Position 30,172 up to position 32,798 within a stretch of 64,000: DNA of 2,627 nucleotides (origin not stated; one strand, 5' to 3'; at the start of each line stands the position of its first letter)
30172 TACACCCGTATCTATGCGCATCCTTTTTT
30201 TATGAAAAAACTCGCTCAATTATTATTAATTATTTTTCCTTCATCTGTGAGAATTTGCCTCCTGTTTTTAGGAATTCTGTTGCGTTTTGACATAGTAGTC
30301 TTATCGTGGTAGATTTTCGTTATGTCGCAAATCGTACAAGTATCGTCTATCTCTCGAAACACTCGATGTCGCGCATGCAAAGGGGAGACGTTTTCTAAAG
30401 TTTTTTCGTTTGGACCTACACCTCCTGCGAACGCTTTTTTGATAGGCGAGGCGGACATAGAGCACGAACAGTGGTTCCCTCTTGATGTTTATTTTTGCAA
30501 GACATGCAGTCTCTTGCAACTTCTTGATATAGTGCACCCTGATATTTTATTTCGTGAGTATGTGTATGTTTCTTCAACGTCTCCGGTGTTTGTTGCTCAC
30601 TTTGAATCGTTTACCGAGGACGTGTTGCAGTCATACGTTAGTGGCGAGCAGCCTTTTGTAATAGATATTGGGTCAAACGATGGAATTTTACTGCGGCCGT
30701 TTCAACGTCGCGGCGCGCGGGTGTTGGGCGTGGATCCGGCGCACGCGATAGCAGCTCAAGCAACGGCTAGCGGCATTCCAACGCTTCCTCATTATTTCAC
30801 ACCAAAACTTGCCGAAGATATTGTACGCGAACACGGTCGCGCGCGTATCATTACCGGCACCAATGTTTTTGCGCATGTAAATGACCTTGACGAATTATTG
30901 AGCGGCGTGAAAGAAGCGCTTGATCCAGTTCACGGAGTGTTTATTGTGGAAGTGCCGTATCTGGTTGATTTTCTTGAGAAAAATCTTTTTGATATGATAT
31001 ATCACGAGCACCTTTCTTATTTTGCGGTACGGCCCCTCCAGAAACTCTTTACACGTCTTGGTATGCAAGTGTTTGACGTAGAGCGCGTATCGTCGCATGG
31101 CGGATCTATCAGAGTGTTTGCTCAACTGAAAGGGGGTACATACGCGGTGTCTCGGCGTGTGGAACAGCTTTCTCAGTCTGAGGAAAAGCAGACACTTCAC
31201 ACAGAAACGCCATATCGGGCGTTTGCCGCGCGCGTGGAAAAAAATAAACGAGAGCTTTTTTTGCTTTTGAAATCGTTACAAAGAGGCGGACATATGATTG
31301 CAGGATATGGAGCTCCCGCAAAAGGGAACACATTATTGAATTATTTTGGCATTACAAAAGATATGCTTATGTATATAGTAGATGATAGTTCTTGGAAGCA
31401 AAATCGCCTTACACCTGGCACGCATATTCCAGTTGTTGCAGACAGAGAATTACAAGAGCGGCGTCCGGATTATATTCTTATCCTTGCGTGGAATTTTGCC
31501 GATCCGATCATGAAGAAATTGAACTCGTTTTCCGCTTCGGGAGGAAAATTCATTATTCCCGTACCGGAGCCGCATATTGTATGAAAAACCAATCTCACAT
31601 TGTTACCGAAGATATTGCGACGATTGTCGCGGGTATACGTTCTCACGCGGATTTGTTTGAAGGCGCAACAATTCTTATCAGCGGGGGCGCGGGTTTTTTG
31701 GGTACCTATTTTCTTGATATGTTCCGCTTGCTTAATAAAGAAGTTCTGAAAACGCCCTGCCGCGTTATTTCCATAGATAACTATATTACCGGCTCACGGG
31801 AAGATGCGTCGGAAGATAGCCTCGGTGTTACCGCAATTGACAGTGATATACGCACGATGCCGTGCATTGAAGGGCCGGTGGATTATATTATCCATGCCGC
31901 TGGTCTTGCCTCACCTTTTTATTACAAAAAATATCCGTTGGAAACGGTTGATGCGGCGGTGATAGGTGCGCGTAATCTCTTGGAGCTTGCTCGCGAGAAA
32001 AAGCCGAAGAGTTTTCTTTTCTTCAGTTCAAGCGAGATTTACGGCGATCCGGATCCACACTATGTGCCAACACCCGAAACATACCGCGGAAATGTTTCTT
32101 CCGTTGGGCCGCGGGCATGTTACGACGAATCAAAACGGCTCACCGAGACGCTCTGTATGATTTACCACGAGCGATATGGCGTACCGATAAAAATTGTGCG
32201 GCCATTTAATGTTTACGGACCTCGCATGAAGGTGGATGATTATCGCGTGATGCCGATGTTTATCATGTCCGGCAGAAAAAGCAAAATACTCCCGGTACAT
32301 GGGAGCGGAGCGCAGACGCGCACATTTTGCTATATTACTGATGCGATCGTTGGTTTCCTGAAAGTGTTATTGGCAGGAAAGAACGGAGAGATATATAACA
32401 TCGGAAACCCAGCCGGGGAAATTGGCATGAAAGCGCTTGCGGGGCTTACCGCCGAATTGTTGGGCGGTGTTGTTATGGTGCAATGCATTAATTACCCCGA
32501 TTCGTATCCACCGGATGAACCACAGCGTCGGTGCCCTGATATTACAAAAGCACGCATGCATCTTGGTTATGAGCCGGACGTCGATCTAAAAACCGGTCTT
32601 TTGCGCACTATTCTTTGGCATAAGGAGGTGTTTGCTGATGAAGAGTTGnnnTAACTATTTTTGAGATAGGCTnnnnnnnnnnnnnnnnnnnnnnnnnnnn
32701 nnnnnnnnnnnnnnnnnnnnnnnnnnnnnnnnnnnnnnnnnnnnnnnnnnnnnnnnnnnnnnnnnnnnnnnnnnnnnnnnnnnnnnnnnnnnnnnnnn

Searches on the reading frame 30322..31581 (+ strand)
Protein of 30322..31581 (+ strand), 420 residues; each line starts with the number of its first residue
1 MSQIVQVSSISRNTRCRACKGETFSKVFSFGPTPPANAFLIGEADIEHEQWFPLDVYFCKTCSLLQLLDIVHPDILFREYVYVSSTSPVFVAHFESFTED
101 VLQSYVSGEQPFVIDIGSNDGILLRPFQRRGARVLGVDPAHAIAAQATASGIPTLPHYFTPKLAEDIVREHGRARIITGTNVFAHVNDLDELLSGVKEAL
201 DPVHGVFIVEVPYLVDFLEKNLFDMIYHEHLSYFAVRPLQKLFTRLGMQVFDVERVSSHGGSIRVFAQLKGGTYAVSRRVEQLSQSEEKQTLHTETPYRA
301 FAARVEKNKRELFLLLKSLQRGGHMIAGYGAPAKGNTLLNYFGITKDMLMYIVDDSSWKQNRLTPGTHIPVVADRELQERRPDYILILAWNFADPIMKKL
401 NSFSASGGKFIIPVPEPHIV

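Call 27: search_protein_families(library=pfam, proteins=[window:30322-31581:+], max_evalue=0.001)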
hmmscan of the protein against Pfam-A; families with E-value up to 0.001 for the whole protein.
window:30322-31581:+ (420 aa): 6 families
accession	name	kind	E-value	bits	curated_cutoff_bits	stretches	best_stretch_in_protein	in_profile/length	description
PF08484.17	Methyltransf_14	-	2.1e-58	197.1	23.5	1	258-415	2-160/160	C-methyltransferase C-terminal domain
PF08421.16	Methyltransf_13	-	4.9e-17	62.3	31.3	1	16-77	1-62/62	Putative zinc binding domain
PF13489.12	Methyltransf_23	-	3.8e-14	53.2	27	1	113-250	26-161/164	Methyltransferase domain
PF08242.18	Methyltransf_12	-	1.8e-05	25.8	30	1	114-202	1-94/98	Methyltransferase domain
PF13649.12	Methyltransf_25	-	6.2e-05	24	27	1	113-202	1-95/97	Methyltransferase domain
PF08241.18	Methyltransf_11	-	0.00024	22.1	21.2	1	115-202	2-89/95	Methyltransferase domain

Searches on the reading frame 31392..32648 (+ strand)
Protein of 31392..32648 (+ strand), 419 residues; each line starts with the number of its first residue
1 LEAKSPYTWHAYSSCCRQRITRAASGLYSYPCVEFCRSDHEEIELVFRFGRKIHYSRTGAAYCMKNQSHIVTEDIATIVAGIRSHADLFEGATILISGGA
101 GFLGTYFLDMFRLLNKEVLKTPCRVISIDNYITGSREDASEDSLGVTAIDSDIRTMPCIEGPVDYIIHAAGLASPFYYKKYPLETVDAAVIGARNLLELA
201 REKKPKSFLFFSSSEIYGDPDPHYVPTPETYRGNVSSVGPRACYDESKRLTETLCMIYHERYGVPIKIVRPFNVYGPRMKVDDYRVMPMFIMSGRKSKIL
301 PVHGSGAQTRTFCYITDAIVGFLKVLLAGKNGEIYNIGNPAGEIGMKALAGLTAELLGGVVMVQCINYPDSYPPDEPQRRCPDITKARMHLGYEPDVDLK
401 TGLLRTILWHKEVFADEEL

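Call 27: search_protein_families(library=pfam, proteins=[window:31392-32648:+], max_evalue=0.001)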
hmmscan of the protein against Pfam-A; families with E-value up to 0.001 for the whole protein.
window:31392-32648:+ (419 aa): 5 families
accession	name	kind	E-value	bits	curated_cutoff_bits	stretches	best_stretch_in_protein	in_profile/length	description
PF01370.27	Epimerase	-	1.6e-44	152.6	20.9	1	94-338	1-240/240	NAD dependent epimerase/dehydratase family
PF16363.11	GDP_Man_Dehyd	-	5.1e-30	105.5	27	1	95-403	1-329/332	GDP-mannose 4,6 dehydratase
PF07993.18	NAD_binding_4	-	1.1e-11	44.8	20.1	1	161-303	87-238/258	Male sterility protein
PF01073.25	3Beta_HSD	-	2e-09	37.3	22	1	95-281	1-188/280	3-beta hydroxysteroid dehydrogenase/isomerase family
PF02719.21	Polysacc_synt_2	-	2.5e-05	24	20.2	0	159-213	73-128/293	Polysaccharide biosynthesis protein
